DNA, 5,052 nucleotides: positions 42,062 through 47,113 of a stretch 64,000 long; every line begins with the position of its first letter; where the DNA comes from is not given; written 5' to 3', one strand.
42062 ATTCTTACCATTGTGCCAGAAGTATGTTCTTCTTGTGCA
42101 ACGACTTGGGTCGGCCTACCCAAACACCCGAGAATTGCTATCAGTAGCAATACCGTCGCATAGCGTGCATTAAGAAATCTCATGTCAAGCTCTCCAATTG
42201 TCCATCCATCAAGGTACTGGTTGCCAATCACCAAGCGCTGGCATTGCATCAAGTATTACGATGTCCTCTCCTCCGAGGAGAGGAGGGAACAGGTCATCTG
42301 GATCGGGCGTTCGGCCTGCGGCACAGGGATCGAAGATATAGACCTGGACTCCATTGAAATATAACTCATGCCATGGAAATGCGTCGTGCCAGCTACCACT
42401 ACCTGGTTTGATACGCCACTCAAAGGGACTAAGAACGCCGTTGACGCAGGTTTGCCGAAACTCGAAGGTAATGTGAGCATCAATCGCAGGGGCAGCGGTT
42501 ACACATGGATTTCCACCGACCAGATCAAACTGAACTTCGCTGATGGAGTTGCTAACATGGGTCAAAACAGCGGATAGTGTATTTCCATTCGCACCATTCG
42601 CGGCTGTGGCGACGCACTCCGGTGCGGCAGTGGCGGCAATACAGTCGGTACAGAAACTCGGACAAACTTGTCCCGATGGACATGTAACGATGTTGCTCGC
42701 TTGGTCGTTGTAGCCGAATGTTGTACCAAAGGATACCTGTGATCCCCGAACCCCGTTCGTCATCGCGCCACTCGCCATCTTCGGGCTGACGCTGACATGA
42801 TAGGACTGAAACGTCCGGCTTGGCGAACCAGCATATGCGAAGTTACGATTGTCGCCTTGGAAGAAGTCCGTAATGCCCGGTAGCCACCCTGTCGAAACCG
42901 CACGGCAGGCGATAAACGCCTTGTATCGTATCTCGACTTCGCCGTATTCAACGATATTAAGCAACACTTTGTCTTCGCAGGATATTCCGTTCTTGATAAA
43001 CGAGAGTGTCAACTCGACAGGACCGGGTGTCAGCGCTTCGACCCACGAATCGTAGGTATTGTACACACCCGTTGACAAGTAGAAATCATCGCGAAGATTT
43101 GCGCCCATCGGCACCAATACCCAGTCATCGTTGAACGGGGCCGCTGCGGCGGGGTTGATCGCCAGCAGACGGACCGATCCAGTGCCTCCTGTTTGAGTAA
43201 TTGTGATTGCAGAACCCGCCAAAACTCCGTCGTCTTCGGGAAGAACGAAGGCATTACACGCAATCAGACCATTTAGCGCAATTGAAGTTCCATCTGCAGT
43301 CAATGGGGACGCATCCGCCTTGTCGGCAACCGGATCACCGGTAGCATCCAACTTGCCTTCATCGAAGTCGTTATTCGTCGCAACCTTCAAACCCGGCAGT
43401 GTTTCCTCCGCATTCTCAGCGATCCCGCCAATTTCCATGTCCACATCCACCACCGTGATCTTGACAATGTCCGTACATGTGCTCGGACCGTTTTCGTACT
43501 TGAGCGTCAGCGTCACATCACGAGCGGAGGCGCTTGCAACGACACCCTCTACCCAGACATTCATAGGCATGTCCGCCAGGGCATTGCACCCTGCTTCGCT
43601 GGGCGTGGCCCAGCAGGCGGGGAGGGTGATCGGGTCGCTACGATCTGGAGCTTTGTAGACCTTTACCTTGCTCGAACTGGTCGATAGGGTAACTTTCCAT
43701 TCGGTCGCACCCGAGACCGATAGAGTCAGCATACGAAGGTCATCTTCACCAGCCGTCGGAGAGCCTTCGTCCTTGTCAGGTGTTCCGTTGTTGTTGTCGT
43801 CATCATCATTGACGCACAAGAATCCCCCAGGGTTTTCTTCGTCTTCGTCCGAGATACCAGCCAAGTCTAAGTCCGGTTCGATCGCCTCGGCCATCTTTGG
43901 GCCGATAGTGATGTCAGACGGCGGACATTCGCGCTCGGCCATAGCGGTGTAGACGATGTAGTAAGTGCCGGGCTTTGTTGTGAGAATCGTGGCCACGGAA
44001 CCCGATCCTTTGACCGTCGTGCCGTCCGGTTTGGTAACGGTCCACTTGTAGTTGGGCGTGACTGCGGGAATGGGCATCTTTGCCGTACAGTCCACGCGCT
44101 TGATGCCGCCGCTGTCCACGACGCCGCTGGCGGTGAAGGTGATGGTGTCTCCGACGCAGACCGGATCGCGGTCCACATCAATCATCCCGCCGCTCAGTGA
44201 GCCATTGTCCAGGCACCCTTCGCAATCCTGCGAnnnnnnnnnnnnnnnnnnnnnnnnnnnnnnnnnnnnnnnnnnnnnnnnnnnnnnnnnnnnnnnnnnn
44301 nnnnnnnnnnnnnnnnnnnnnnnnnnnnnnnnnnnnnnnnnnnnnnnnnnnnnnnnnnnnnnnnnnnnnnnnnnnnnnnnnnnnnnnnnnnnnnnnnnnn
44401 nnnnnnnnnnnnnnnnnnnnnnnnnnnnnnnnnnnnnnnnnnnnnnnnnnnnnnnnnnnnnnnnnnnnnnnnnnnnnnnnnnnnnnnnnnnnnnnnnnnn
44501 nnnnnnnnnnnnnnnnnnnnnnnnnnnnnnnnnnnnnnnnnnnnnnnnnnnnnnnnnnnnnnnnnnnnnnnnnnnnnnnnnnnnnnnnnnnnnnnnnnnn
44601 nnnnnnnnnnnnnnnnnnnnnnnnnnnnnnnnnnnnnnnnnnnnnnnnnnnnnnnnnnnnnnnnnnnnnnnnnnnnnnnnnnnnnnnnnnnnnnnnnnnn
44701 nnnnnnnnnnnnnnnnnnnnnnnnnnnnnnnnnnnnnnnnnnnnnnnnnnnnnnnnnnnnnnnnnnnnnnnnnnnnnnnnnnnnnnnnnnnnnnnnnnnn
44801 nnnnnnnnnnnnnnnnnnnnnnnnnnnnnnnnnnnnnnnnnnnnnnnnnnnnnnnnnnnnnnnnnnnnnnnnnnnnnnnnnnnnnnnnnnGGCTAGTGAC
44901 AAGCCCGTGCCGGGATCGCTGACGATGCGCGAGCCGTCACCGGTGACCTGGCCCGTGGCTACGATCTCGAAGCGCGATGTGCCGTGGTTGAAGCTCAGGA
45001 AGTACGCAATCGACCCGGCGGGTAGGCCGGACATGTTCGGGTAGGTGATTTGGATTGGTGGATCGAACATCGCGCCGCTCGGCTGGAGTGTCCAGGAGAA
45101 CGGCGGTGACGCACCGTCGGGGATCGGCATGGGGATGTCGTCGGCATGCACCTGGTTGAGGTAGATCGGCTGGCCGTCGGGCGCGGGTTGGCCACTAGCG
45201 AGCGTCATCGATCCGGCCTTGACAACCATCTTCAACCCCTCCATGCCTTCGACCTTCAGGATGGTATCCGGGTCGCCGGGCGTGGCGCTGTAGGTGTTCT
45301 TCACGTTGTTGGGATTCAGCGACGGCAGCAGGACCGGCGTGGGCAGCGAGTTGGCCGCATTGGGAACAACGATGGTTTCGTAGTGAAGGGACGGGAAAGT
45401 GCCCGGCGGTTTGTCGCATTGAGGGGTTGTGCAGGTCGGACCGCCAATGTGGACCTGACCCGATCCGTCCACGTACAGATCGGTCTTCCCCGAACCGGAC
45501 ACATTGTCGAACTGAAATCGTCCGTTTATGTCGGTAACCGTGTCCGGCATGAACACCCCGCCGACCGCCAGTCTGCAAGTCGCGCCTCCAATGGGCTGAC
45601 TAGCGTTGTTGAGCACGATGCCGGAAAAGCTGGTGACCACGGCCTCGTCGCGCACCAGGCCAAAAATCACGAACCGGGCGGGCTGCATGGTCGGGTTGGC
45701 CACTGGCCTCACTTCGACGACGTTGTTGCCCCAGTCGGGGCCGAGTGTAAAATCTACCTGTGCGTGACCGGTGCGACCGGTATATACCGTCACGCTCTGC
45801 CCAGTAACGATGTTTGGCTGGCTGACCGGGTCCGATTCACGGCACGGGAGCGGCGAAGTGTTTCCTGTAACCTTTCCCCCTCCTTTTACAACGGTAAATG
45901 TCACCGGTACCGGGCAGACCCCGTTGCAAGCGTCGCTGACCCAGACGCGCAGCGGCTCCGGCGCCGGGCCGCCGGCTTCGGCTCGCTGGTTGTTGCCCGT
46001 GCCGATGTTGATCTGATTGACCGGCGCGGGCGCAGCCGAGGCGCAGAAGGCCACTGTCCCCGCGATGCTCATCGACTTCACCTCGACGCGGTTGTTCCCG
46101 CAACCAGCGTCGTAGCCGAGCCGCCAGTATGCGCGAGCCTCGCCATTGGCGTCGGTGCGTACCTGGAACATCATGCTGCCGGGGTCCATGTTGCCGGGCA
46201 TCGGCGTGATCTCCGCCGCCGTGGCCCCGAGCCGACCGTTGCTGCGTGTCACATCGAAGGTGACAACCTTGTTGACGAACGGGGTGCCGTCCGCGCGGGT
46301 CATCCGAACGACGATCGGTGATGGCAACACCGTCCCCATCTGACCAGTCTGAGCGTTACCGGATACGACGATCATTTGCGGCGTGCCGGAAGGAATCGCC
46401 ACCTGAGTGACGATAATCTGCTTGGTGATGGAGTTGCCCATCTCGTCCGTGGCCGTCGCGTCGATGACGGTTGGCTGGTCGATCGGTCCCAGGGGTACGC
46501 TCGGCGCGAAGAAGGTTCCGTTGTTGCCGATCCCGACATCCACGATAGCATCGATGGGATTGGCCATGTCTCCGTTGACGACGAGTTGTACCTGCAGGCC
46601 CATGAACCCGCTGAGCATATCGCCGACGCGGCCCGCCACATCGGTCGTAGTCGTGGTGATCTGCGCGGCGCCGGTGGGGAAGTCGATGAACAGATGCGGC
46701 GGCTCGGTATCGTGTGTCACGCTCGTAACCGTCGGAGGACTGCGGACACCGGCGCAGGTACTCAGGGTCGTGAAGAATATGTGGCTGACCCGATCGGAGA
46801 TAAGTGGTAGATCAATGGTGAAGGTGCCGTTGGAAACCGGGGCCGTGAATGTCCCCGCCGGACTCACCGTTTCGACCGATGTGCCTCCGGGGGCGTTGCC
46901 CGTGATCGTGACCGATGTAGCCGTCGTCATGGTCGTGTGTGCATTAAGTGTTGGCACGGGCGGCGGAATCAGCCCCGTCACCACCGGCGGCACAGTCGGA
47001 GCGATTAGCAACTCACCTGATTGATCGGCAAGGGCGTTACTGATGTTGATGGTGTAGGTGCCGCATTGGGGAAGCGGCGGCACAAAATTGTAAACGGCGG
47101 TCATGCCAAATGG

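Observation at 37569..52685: Six-gene operon of secreted proteins mixing dockerin-type modules, a cohesin-like anchored protein, vWA and IPTL-CTERM tails: a candidate cell-surface assembly system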

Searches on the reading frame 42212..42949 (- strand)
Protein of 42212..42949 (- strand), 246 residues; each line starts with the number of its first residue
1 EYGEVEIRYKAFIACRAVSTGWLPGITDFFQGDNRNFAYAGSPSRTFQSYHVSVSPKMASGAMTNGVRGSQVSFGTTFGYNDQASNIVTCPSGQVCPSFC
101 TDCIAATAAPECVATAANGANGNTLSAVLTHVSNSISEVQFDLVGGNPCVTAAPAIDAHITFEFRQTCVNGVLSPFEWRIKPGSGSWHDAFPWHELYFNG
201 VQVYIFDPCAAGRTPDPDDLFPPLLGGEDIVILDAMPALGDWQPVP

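Call 105: search_solved_structures(query=A3, max_evalue=10)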
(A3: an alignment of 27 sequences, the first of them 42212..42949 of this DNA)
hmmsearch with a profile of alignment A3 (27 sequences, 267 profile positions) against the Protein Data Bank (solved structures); distinct sequences matched with E-value up to 10: 3.
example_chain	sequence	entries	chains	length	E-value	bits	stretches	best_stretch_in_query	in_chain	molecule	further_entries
3c5p_A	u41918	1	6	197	4.9e-15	59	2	162-252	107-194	Protein BAS0735 of unknown function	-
1dg4_A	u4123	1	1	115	0.62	12.8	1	132-193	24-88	DNAK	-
1q5l_A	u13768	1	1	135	0.89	12.3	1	132-193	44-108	Chaperone protein dnaK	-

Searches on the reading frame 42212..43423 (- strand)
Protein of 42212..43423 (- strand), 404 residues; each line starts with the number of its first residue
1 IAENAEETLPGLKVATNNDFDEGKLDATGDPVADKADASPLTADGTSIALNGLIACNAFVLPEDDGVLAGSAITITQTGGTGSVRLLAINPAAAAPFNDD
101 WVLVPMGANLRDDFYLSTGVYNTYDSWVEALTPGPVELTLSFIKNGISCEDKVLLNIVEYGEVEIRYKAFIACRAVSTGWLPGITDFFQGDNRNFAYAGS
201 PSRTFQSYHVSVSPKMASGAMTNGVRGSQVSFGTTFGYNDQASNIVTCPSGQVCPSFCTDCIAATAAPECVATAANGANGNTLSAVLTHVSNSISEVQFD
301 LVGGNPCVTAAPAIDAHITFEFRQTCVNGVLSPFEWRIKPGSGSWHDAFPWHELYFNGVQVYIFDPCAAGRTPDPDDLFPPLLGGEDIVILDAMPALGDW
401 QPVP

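Call 36: search_protein_families(library=pfam, proteins=[window:42212-43333:-], max_evalue=1)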
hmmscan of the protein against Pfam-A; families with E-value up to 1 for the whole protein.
seq(374 aa): 1 family
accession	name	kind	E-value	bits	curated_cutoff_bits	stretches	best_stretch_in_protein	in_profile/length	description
PF21364.3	EGF_FBN_1st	-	0.011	15.8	26.7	1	214-226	10-22/22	Fibrillin, first EGF domain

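Call 80: search_protein_representatives(protein=window:42212-43423:-)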
Query: 404 residues. Proteins with E-value up to 0.001 (for the whole library): 204; up to 1e-10: 83; up to 1e-30: 29. The best 150 are listed.
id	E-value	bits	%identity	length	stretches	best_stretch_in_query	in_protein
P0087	4.6e-275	928.4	100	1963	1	1-404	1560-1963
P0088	2.3e-187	639.5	72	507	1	1-404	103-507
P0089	6.3e-85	302.1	47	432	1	1-381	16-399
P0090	7.7e-65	235.9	51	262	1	155-393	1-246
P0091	6.6e-58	213.1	50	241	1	159-380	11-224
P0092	1.9e-57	211.6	49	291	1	159-404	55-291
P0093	1.7e-56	208.5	59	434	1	4-170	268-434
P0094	2.0e-54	201.6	45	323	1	159-404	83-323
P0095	3.9e-53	197.4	44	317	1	133-404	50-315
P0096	9.9e-53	196.1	38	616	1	6-401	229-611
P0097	4.0e-49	184.2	43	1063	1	124-404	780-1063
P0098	4.1e-45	171.0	43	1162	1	135-404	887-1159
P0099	7.4e-45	170.1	47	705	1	155-373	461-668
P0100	9.9e-43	163.1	43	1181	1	132-404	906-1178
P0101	2.2e-40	155.4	51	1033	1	5-159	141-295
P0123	3.3e-26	108.7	36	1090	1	159-369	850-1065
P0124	5.9e-26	107.9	37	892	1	135-387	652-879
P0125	1.6e-24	103.1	40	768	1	153-373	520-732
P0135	6.0e-19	84.8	39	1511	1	158-372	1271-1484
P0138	1.5e-16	76.9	32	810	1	158-381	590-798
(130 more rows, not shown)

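Call 81: search_protein_families(library=pfam, proteins=[P0097, P0098, P0123, P0124, P0135, P0094, P0096, P0099, P0125, P0138], max_evalue=0.001)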
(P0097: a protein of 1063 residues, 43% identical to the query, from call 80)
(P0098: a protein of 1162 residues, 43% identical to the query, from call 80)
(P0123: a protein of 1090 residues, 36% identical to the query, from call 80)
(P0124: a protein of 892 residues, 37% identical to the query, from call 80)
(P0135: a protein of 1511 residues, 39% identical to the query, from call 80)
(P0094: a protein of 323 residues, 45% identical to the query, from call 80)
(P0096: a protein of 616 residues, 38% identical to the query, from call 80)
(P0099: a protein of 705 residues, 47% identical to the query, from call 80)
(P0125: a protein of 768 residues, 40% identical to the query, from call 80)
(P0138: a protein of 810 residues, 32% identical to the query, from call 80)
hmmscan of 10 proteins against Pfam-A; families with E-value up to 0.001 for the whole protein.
P0097 (1063 aa): 1 family
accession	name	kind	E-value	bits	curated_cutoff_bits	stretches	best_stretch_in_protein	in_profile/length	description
PF00526.23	Dicty_CTDC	-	1.1e-06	28.8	27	2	413-433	2-22/24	Dictyostelium (slime mold) repeat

P0098 (1162 aa): 1 family
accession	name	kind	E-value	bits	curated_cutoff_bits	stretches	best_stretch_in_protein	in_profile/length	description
PF00526.23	Dicty_CTDC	-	2.1e-09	37.5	27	2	457-478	2-23/24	Dictyostelium (slime mold) repeat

P0123 (1090 aa): 2 families
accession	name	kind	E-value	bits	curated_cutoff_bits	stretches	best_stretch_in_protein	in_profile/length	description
PF09136.16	Glucodextran_B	-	4.2e-12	46.3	27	1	271-361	1-82/83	Glucodextranase, domain B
PF11579.13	DUF3238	-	0.00074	19.8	21.1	0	991-1080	104-190/193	Protein of unknown function (DUF3238)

P0124 (892 aa): 1 family
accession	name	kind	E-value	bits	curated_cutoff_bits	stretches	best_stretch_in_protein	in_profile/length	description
PF00526.23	Dicty_CTDC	-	1e-10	41.6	27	2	546-568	1-23/24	Dictyostelium (slime mold) repeat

P0135 (1511 aa): 2 families
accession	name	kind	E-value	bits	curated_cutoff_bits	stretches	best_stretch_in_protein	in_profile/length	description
PF05593.20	RHS_repeat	-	3.1e-99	324.2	22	14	435-471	1-37/38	RHS Repeat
PF25023.1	TEN_YD-shell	-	1.3e-13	50.4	50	2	339-463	33-158/909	Teneurin YD-shell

P0094 (323 aa): 0 families

P0096 (616 aa): 1 family
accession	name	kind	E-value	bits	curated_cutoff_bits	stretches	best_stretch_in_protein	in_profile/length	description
PF11579.13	DUF3238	-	1e-05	25.9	21.1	1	512-601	104-191/193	Protein of unknown function (DUF3238)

P0099 (705 aa): 0 families

P0125 (768 aa): 0 families

P0138 (810 aa): 0 families

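Call 106: search_protein_families(library=ncbifam, proteins=[window:42212-43423:-], max_evalue=1)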
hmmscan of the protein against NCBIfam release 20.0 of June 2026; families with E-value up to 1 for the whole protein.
window:42212-43423:- (404 aa): 1 family
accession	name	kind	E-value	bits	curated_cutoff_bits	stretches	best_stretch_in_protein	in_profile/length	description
NF010347.0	PRK13775.1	equivalog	0.022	14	381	1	257-307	255-305/331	formimidoylglutamase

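Call 107: find_encoding_contigs(protein=P0089, flank=4000, max_places=3)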
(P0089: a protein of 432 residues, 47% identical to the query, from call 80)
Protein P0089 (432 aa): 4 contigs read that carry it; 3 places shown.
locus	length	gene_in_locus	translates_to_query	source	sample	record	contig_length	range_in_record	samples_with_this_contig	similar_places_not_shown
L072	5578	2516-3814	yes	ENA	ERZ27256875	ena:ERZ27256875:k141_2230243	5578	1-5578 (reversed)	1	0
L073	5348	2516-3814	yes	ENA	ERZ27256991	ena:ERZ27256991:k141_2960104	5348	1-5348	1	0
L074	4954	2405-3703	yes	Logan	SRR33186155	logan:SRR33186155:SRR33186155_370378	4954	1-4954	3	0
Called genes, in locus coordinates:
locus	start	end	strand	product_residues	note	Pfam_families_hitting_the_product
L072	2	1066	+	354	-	?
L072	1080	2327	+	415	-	-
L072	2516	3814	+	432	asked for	-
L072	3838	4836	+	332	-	PF13646:HEAT_2 (faint)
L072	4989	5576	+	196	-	?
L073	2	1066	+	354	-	?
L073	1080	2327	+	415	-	-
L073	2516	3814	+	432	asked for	-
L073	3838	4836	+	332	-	PF13646:HEAT_2 (faint)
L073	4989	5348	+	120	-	?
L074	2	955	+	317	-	?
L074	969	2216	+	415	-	-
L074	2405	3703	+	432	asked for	-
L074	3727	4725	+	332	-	PF13646:HEAT_2 (faint)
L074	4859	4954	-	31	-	?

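Call 109: find_encoding_contigs(protein=P0096, flank=4000, max_places=2)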
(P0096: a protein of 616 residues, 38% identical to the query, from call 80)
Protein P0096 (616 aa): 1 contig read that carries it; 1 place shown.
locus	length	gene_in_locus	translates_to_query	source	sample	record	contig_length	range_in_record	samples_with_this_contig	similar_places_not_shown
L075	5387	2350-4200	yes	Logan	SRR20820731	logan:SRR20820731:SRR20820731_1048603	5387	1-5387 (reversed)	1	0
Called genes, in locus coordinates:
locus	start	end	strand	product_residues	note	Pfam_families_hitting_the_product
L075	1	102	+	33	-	?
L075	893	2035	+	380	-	-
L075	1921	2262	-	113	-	-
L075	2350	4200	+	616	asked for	PF11579:DUF3238 (weak)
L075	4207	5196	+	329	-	-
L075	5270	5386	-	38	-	?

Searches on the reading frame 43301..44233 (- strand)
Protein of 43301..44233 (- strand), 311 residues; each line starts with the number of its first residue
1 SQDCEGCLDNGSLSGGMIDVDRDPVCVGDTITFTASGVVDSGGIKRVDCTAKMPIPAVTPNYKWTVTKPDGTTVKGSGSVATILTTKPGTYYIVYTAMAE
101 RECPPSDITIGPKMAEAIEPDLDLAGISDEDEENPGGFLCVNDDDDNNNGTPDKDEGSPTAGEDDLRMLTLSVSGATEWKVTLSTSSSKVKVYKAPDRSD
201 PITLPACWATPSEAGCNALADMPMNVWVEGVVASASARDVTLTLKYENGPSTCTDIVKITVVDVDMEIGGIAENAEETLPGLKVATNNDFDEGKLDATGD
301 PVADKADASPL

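Call 36: search_protein_families(library=pfam, proteins=[window:43301-44233:-], max_evalue=1)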
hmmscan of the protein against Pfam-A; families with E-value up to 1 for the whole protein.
seq(311 aa): 1 family
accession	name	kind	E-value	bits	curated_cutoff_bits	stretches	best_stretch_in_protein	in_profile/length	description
PF00801.26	PKD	-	0.28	11.6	23.5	0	46-99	16-67/80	PKD domain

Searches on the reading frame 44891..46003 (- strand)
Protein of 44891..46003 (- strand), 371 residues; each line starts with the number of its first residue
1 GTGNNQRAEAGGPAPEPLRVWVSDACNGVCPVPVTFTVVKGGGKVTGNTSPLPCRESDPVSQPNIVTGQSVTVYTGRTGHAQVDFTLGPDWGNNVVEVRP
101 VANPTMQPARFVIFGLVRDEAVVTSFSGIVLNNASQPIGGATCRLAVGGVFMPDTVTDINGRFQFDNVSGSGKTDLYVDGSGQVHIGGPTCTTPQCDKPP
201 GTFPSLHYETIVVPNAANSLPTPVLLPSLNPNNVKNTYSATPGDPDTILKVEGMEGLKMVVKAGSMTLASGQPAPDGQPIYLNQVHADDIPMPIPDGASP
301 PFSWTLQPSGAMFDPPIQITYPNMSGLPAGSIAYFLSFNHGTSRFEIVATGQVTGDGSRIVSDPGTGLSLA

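Call 36: search_protein_families(library=pfam, proteins=[window:44891-46003:-], max_evalue=1)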
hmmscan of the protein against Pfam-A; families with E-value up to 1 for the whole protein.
seq(371 aa): 1 family
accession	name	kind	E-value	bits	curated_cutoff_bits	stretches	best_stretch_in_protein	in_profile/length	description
PF13620.12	CarboxypepD_reg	-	6.7e-05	23.6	32.3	1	126-182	2-58/82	Carboxypeptidase regulatory-like domain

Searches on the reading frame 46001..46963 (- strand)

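Call 36: search_protein_families(library=pfam, proteins=[window:46001-46963:-], max_evalue=1)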
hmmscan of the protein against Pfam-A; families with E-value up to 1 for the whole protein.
seq(321 aa): 1 family
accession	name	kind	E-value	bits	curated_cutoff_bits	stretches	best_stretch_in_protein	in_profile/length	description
PF09136.16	Glucodextran_B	-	0.61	10.5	27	0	89-186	1-80/83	Glucodextranase, domain B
